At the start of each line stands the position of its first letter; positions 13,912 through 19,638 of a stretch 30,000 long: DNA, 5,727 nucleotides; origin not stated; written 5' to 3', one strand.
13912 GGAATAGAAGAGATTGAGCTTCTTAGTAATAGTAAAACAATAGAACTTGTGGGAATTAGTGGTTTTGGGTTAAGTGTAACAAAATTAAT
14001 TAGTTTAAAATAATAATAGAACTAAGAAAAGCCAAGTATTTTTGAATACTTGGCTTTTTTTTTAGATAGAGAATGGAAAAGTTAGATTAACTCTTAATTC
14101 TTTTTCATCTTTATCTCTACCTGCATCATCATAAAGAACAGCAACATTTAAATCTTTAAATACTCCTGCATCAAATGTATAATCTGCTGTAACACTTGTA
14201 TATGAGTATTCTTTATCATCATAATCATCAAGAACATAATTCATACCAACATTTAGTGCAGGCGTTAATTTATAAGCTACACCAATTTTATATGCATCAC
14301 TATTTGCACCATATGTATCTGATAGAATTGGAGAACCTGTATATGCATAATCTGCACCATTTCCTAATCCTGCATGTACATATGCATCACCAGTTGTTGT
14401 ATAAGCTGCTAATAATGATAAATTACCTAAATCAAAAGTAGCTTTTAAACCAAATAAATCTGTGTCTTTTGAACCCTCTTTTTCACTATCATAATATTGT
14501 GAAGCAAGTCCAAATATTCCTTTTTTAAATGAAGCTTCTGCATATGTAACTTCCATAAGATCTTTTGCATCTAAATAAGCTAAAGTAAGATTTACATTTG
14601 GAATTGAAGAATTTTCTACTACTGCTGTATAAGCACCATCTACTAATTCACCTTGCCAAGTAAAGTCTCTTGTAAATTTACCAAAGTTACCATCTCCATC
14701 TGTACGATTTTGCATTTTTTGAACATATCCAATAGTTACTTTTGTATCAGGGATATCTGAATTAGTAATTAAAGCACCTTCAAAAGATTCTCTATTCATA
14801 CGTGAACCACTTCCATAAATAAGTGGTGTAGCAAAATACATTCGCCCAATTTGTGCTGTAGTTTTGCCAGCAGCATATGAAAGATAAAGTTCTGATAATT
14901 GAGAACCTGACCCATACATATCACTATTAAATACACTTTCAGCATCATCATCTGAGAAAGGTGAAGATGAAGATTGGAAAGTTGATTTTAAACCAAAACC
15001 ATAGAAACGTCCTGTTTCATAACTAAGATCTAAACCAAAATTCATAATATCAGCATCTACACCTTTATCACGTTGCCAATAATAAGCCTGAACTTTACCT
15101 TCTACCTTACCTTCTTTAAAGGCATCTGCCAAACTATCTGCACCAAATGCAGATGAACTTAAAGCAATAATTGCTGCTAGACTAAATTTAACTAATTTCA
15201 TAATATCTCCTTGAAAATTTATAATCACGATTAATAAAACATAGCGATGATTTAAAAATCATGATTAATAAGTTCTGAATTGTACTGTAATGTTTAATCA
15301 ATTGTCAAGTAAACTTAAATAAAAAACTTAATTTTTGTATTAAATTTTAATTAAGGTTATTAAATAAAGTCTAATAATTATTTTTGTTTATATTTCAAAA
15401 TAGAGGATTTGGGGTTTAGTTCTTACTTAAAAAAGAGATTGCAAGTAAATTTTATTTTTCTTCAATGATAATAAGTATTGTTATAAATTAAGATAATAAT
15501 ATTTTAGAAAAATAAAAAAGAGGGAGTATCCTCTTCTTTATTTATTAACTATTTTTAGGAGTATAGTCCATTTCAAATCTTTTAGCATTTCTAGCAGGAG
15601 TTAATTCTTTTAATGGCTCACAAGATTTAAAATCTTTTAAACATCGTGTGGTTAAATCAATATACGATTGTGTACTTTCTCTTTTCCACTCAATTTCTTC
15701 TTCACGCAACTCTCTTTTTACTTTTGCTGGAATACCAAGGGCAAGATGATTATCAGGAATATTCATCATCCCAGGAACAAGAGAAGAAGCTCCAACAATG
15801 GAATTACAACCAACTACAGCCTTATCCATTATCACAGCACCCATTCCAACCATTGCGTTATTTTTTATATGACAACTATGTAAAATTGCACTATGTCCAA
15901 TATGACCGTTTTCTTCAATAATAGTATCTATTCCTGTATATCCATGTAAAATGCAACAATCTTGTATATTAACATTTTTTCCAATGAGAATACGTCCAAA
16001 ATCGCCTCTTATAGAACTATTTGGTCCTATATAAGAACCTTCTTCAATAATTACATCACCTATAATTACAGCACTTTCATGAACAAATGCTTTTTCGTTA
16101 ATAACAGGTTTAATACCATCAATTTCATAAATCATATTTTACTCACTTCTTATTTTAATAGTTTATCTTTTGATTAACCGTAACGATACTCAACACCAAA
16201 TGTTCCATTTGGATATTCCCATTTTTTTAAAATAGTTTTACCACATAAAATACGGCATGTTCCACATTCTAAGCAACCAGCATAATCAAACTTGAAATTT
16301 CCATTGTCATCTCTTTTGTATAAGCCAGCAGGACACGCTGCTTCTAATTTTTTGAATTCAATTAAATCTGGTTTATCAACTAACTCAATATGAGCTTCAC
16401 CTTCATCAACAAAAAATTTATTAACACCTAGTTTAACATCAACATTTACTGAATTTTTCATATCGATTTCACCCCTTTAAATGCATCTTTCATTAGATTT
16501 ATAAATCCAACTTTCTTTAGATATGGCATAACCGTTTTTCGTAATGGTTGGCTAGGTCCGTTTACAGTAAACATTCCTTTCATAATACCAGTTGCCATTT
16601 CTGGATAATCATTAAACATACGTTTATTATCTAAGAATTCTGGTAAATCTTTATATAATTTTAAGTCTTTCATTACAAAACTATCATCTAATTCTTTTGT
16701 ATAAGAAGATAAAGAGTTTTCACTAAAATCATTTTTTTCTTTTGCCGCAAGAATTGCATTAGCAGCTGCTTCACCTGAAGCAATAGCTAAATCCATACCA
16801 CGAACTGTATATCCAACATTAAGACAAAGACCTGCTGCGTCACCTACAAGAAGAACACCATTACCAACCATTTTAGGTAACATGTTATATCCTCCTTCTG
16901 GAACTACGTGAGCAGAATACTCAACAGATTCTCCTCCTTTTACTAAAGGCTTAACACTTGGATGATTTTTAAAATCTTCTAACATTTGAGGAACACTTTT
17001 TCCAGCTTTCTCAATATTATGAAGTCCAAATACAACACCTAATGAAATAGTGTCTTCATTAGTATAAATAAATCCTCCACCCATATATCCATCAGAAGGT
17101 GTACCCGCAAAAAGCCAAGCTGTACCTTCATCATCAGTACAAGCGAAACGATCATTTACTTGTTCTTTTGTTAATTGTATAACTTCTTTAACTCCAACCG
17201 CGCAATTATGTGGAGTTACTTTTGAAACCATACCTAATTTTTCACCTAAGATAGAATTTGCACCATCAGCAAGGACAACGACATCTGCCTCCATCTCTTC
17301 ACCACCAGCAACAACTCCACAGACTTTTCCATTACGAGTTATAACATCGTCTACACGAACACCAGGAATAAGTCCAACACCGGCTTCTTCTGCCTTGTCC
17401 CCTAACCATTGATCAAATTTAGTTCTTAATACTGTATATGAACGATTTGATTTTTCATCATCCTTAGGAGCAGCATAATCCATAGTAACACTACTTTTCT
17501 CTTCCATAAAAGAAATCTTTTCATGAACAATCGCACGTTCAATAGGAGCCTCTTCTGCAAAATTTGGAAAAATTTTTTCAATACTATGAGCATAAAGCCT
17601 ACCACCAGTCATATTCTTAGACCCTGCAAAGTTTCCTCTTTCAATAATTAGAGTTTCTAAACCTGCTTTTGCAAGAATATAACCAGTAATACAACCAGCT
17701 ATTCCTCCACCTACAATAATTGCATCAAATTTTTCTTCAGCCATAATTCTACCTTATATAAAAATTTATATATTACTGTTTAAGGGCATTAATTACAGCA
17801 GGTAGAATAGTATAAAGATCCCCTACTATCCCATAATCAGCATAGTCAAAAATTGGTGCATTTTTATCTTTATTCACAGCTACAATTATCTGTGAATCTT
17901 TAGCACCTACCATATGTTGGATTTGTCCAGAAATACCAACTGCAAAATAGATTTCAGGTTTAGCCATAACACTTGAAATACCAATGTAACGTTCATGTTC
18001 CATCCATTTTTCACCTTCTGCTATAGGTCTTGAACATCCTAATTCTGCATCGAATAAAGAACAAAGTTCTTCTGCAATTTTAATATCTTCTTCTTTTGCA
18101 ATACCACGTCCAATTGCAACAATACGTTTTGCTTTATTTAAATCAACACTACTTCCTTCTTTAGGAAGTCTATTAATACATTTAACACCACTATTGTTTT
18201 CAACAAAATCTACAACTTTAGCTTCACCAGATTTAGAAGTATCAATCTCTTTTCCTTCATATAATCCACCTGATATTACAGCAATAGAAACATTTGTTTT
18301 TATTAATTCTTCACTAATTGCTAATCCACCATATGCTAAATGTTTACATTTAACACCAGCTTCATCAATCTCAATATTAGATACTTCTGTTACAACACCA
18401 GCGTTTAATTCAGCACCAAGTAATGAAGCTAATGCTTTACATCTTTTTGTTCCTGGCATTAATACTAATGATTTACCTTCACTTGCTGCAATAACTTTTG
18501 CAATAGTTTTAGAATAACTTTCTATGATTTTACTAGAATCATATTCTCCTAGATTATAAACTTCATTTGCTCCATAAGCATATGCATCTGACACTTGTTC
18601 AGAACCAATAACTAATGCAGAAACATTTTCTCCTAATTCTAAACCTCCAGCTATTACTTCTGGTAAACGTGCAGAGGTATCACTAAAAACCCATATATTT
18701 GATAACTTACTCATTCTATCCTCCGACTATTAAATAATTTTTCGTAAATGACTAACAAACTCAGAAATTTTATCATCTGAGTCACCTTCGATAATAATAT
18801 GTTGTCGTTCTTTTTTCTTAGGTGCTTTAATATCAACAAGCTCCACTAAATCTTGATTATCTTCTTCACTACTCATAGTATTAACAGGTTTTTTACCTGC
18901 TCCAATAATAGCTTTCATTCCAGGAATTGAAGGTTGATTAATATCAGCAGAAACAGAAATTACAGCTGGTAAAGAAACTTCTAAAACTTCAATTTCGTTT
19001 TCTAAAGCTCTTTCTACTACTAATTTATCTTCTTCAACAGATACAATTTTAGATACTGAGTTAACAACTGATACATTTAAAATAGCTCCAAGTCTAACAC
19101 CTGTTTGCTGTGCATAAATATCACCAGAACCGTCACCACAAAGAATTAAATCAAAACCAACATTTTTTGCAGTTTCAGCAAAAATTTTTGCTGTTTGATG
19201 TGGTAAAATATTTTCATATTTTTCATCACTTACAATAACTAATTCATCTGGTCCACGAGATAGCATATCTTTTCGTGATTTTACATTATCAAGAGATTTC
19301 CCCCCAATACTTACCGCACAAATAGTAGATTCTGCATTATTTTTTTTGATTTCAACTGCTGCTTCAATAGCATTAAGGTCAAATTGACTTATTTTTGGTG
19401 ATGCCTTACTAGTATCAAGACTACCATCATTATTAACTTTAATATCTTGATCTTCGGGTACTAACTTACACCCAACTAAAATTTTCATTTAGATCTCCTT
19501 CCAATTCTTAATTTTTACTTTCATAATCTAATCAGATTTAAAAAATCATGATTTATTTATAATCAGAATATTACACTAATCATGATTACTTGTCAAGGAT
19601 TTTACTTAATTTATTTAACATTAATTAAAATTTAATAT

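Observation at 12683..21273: One palindromic operator (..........) sits on five promoters: caiT, porin, fixA, ribA-esterase and ribB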

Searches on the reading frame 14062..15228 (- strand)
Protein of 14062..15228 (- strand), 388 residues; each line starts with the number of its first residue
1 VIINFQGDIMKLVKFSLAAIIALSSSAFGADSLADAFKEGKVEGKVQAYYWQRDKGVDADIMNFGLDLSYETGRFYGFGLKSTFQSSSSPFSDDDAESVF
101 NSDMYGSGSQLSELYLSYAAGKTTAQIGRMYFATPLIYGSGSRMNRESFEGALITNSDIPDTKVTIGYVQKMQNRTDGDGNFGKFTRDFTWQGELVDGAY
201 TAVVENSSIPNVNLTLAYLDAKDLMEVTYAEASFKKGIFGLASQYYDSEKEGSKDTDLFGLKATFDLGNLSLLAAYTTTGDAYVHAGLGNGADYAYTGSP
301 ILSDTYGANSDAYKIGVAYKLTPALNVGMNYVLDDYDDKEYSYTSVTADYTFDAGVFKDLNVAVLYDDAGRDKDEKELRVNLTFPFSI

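Call 8: search_protein_families(library=ncbifam, proteins=[window:14062-15228:-])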
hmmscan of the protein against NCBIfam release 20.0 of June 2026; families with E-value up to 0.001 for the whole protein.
window:14062-15228:- (388 aa): 1 family
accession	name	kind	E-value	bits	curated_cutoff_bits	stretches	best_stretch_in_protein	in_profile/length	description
NF033923.0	opr_proin_2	subfamily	1.5e-16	60.5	150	1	10-383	1-381/386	Opr family porin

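Call 45: search_protein_families(library=pfam, proteins=[window:14062-15228:-])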
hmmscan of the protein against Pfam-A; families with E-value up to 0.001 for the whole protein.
window:14062-15228:- (388 aa): 2 families
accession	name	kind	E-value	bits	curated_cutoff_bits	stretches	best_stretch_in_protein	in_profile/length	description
PF03573.19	OprD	-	1.3e-13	51.2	25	1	120-388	101-394/394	outer membrane porin, OprD family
PF13609.12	Porin_4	-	0.00048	20.5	27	0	17-355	2-295/310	Gram-negative porin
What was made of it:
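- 14062..15203 (-): Opr/OprD-family porin. Family hits in calls 8 and 45.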

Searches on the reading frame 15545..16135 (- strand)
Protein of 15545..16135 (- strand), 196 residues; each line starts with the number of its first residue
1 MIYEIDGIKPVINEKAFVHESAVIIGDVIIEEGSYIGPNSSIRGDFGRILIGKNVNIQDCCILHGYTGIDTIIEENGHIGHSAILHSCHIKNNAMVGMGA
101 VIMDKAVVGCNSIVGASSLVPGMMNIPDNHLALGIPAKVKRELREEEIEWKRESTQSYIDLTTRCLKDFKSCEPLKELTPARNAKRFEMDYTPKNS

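Call 8: search_protein_families(library=ncbifam, proteins=[window:15545-16135:-])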
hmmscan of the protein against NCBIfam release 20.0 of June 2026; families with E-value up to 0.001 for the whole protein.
window:15545-16135:- (196 aa): 26 families (the best 25 are shown)
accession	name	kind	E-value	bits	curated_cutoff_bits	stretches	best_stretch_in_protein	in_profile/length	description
TIGR02287.1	PaaY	equivalog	9.5e-79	263.6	319.6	1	2-186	1-185/192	phenylacetic acid degradation protein PaaY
NF010150.1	PRK13627.1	equivalog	2.3e-67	226.5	305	1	2-194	3-195/196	carnitine operon protein CaiE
NF050158.1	CarbAnhydGPos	equivalog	4.1e-49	166.6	250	1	1-160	1-160/172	gamma carbonic anhydrase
TIGR03570.1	NeuD_NnaD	subfamily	1.1e-15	57.8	160.8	1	17-138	89-202/202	NeuD/PglB/VioB family sugar acetyltransferase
NF040597.1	carb_anhyd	equivalog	7.5e-15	55.1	380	1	8-71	59-123/248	carbonic anhydrase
NF053794.1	beta_CO2some_M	equivalog_domain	8.4e-13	48.2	550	1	9-120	19-124/320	beta-carboxysome scaffolding protein CcmM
NF041874.1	EPS_EpsC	equivalog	4.9e-11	42.6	150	1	49-141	82-165/168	serine O-acetyltransferase EpsC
NF007240.0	PRK09677.1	equivalog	3.1e-09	36.6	243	1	88-151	131-192/192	putative lipopolysaccharide biosynthesis O-acetyl transferase WbbJ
TIGR03532.1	DapD_Ac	equivalog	5.8e-09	35.9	231.75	1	11-147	94-218/231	2,3,4,5-tetrahydropyridine-2,6-dicarboxylate N-acetyltransferase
NF007076.0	PRK09527.1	equivalog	2.2e-07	30.5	347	1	28-148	76-190/203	galactoside O-acetyltransferase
NF002060.0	PRK00892.1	subfamily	2.5e-07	30.1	207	1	11-87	109-178/345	UDP-3-O-(3-hydroxymyristoyl)glucosamine N-acyltransferase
TIGR01172.1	cysE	equivalog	6e-07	29.6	210.65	1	49-138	82-162/162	serine O-acetyltransferase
TIGR01208.1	rmlA_long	equivalog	2.1e-06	26.9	320.25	1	18-107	245-330/353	glucose-1-phosphate thymidylyltransferase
TIGR01853.1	lipid_A_lpxD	equivalog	5.8e-06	25.5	242.5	1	25-152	194-317/325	UDP-3-O-(3-hydroxymyristoyl)glucosamine N-acyltransferase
NF052502.1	man1P_GTase_Rv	exception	6.5e-06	25.2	440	1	15-110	246-338/352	mannose-1-phosphate guanylyltransferase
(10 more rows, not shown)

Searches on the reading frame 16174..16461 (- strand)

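Call 8: search_protein_families(library=ncbifam, proteins=[window:16174-16461:-])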
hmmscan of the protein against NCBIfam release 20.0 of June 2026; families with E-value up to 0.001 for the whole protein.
window:16174-16461:- (95 aa): 2 families
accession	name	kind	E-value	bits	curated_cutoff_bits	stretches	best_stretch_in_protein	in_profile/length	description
NF011993.0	PRK15449.1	equivalog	3.4e-40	136.2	166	1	1-95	1-95/95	ferredoxin-like protein FixX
NF040684.1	PorD_Arch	equivalog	9.2e-05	22.5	120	1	40-79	41-80/85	pyruvate synthase subunit PorD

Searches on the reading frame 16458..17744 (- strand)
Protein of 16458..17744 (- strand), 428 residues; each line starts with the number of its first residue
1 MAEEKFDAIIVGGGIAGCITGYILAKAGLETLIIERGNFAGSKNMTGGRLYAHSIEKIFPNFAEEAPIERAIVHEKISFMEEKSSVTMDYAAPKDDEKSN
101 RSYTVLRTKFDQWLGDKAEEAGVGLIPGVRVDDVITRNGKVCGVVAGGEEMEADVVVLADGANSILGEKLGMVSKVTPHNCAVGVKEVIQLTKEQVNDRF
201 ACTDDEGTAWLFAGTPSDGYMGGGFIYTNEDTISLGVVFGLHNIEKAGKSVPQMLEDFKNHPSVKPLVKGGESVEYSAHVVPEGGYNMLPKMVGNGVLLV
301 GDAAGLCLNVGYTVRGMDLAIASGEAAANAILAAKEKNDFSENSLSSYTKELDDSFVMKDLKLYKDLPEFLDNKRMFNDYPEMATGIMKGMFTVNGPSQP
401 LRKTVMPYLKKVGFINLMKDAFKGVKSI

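Call 8: search_protein_families(library=ncbifam, proteins=[window:16458-17744:-])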
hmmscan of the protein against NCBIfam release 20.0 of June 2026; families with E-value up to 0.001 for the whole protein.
window:16458-17744:- (428 aa): 63 families (the best 25 are shown)
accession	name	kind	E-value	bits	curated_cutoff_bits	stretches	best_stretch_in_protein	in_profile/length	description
NF007450.0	PRK10015.1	subfamily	1.7e-188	626.7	466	1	1-426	1-427/429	FAD-dependent oxidoreductase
NF007542.0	PRK10157.1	subfamily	1.1e-184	614.1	610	1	1-427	1-427/428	FAD-dependent oxidoreductase FixC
TIGR02032.1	GG-red-SF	subfamily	3.7e-34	118.8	158.8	1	6-331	1-297/297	geranylgeranyl reductase family protein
TIGR02023.1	BchP-ChlP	subfamily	1.9e-21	76.5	343.3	1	7-356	2-321/388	geranylgeranyl diphosphate reductase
NF041080.1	DGGGPL_reductase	equivalog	2.2e-19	69.7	580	1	5-352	1-332/447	digeranylgeranylglycerophospholipid reductase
TIGR02028.1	ChlP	equivalog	4.3e-15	55.4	505.3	1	9-359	4-334/398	geranylgeranyl reductase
NF041160.1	DGGPL_Thplmales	equivalog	6.6e-15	54.9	780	1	4-362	2-341/396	digeranylgeranylglycerophospholipid reductase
NF045655.1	MkRedMenJ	equivalog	2.7e-12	46.3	700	1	4-372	3-353/406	menaquinone reductase MenJ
NF049967.1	QhpG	equivalog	3.1e-12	46.1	240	1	9-163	2-141/423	flavin-dependent monooxygenase QhpG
NF005313.0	PRK06847.1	subfamily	7.6e-12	44.9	372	1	8-168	7-167/375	hypothetical protein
TIGR01988.1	Ubi-OHases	subfamily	9e-12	44.5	224.65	1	7-175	1-176/387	ubiquinone biosynthesis hydroxylase, UbiH/UbiF/VisC/COQ6 family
NF004835.0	PRK06185.1-4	equivalog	1.1e-11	44.2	601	1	6-36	11-41/411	FAD-dependent oxidoreductase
NF004834.1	PRK06185.1-3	subfamily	1.4e-11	43.9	500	1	5-174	7-180/420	FAD-dependent oxidoreductase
NF005566.0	PRK07236.1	subfamily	1.4e-11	43.9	333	1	4-171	5-161/386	hypothetical protein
NF001933.0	PRK00711.1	subfamily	5e-11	42.2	383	1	109-165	202-258/429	D-amino acid dehydrogenase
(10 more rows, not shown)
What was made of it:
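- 15545..19488 (-): fixA-fixB-fixC-fixX-caiE operon. Call 8.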

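Call 15: find_related_loci(query=window:16458-17744:-, collection=genome_contigs, flank=10000)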
Query window:16458-17744:- (428 aa) in genome_contigs; peptide patterns used: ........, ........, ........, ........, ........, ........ (x = any residue, [..] = any of these).
198 stretches matched a pattern; 119 encode a relative of the query (tblastn E <= 1e-3); the best 80 are kept; 80 distinct loci.
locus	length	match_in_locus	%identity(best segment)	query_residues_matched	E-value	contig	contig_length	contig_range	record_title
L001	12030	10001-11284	90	1-428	0e+0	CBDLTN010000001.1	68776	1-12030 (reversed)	MAG TPA_asm: uncultured Sulfurospirillum sp. isolate SRR2018010_concoct_10 genome assembly, contig: ERZ3820729.60, whole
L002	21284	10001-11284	84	1-428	0e+0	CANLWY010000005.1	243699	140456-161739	uncultured Campylobacterales bacterium isolate 272-3Z.fasta genome assembly, contig: NODE_5, whole genome shotgun sequen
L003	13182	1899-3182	79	1-428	0e+0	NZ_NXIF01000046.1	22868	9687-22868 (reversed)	Malaciobacter halophilus strain DSM 18005 NODE_51_length_22730_cov_122.633347, whole genome shotgun sequence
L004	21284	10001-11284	76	1-428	0e+0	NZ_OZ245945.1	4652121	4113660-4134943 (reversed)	MAG: Maridesulfovibrio sp. isolate 227629a5-9d24-4079-af3c-2046eb677fbc chromosome 1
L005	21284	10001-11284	76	1-428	0e+0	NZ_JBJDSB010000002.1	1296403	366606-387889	Desulfobaculum sp. SPO524 2, whole genome shotgun sequence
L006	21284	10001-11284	75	1-428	0e+0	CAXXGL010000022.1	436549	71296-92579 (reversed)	MAG: Geopsychrobacteraceae bacterium isolate 8b9bb483-88ce-455b-a6f7-e8eba1be465c genome assembly, contig: contig_22, wh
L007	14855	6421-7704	72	1-428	0e+0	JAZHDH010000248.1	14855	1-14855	MAG: Pseudodesulfovibrio sp. isolate Bin21Zod NODE_515_length_14855_cov_249.291284, whole genome shotgun sequence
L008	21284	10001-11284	71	1-428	0e+0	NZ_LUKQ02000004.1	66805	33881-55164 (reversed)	Endozoicomonas atrinae strain WP70 NODE_4, whole genome shotgun sequence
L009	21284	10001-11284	71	1-428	0e+0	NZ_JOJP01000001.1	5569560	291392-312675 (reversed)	Endozoicomonas elysicola strain DSM 22380 scaffold00001, whole genome shotgun sequence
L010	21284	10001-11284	71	1-428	0e+0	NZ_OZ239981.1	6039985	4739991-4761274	MAG: Endozoicomonas sp. isolate 83fe6ec3-ea9b-4b46-8e1a-20fbcf80582c chromosome 1, complete sequence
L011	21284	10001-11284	73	1-428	0e+0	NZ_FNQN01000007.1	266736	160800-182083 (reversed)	Desulfuromusa kysingii strain DSM 7343, whole genome shotgun sequence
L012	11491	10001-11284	65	1-428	0e+0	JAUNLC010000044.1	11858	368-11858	MAG: Campylobacter sp. isolate S30M_Sa_76 NODE_2778_length_11858_cov_16.103787, whole genome shotgun sequence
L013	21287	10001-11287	62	1-428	0e+0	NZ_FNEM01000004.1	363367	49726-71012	Ferrimonas sediminum strain DSM 23317, whole genome shotgun sequence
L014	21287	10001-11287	62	1-428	0e+0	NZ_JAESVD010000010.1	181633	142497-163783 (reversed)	Shewanella schlegeliana strain JCM 11561 Scaffold10, whole genome shotgun sequence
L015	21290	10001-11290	61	1-428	0e+0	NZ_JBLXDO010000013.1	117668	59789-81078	MAG: Ferrimonas sp. isolate ES20-10 S20maxbin_out.026RE.5K@13, whole genome shotgun sequence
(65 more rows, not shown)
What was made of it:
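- Tried and rejected: The single genome_contigs scan went on FixC loci (call 15).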

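Call 45: search_protein_families(library=pfam, proteins=[L002:14852-17119:-, L002:5818-6783:+, L002:17929-18738:+])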
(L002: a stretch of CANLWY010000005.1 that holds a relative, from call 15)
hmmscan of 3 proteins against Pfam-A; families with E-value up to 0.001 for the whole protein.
L002:14852-17119:- (755 aa): 4 families
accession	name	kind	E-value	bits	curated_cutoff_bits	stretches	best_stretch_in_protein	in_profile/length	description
PF00015.26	MCPsignal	-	1.2e-38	133.1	34.6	1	565-718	4-171/172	Methyl-accepting chemotaxis protein (MCP) signalling domain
PF02743.24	dCache_1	-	7.8e-14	52.2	45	1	143-282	74-221/240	Cache domain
PF22673.2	MCP-like_PDC_1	-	1.5e-11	45.2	27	1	123-219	29-113/113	Methyl-accepting chemotaxis protein-like, first PDC sensor domain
PF00672.30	HAMP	-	4.8e-07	30.4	25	0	412-455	11-53/53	HAMP domain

L002:5818-6783:+ (321 aa): 4 families
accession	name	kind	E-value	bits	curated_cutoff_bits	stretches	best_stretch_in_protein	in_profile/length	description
PF07859.19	Abhydrolase_3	-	1.9e-49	168.7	25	1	87-295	1-209/210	alpha/beta hydrolase fold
PF20434.5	BD-FAE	-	3.6e-21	76.1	26.8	1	75-173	3-105/215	BD-FAE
PF10340.15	Say1_Mug180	-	2.6e-08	33.6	21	1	82-239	120-280/374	Steryl acetyl hydrolase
PF00135.34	COesterase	-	4.2e-06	26.4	27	1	76-169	91-195/515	Carboxylesterase family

L002:17929-18738:+ (269 aa): 2 families
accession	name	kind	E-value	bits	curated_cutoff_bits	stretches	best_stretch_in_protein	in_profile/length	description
PF02548.21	Pantoate_transf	-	5.5e-104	347.6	28.7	1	9-264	1-259/259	Ketopantoate hydroxymethyltransferase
PF13714.12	PEP_mutase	-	7.9e-05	22.8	31.5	1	19-191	6-182/240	Phosphoenolpyruvate phosphomutase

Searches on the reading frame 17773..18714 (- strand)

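Call 8: search_protein_families(library=ncbifam, proteins=[window:17773-18714:-])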
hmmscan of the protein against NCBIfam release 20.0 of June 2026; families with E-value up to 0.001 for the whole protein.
window:17773-18714:- (313 aa): 5 families
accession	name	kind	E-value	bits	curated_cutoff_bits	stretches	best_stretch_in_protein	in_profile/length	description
NF002889.0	PRK03363.1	equivalog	8.4e-104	347.2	549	1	1-312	1-312/313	electron transfer flavoprotein subunit alpha/FixB family protein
NF008884.0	PRK11916.1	equivalog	2.4e-99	332.6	528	1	1-312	1-311/312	electron transfer flavoprotein subunit alpha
NF042970.1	AcrlCoAredClosAcrA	equivalog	9.4e-38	130.2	600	1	144-312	184-358/360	acryloyl-CoA reductase electron transfer subunit beta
NF038209.1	mft_etfA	equivalog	2.8e-28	99.1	240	1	32-309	26-300/303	mycofactocin-associated electron transfer flavoprotein alpha subunit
NF051845.1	EtFlavAlphaProt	equivalog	1.6e-16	60.3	600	1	171-312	263-400/406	electron transfer flavoprotein subunit alpha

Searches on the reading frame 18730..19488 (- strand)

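Call 8: search_protein_families(library=ncbifam, proteins=[window:18730-19488:-])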
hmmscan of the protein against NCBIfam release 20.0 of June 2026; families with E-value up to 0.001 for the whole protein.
window:18730-19488:- (252 aa): 6 families
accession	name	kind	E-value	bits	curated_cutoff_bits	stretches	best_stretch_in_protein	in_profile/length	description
NF002888.0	PRK03359.1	subfamily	3.5e-108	360.8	219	1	1-252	1-256/256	putative electron transfer flavoprotein FixA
NF008998.0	PRK12342.1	equivalog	1.4e-92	309.7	338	1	1-251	1-252/254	electron transfer flavoprotein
NF040731.1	flavo_sub_EftB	exception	4.9e-24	85.1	445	1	2-249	1-255/260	electron transfer flavoprotein subunit beta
NF042971.1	AcrlCoAredClosAcrB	equivalog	1.2e-21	76.9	475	1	1-211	1-211/266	acryloyl-CoA reductase electron transfer subunit gamma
TIGR04503.1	mft_etfB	hypoth_equivalog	1.1e-10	41.3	200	1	22-215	19-225/290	mycofactocin-associated electron transfer flavoprotein beta subunit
NF051844.1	ETFlavBetaProt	equivalog_domain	0.00018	21.1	350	1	44-187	27-164/254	electron transfer flavoprotein subunit beta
